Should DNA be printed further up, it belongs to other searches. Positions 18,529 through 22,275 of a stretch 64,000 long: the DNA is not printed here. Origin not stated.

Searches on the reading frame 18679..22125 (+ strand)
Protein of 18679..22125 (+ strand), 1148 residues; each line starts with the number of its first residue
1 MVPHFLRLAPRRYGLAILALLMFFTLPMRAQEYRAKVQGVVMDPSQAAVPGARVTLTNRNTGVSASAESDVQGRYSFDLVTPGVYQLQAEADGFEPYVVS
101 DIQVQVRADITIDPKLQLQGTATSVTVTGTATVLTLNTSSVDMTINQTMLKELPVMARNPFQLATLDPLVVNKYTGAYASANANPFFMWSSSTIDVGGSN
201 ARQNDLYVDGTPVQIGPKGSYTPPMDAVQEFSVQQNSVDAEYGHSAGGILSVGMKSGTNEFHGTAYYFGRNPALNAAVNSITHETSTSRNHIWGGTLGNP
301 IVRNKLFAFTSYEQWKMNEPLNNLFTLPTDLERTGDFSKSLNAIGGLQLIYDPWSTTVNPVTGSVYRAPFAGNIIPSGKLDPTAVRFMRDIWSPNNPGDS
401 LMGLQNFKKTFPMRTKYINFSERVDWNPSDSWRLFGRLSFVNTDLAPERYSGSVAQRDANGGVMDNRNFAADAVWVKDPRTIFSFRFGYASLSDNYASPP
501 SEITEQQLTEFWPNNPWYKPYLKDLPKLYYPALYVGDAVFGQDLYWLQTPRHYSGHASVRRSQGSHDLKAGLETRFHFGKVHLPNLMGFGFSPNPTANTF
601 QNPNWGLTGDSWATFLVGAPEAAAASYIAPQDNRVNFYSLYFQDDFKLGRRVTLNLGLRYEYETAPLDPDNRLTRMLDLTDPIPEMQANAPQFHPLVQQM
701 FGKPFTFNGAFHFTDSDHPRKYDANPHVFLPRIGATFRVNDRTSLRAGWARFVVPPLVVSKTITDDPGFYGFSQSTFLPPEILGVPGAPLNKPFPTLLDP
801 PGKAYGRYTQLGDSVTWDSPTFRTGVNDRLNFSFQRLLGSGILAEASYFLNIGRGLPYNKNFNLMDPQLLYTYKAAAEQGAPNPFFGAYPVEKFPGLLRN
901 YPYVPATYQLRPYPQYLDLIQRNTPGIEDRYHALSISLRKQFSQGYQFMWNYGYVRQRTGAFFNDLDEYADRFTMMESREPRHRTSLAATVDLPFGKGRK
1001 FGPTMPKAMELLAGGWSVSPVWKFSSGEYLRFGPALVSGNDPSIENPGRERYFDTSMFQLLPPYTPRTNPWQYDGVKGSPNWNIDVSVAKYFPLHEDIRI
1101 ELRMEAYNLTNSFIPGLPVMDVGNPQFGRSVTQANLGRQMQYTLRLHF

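Call 60: find_encoding_contigs(protein=window:18679-22125:+, flank=2000, max_places=4)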
Protein window:18679-22125:+ (1148 aa): no gene with exactly this product is on record in the collection.
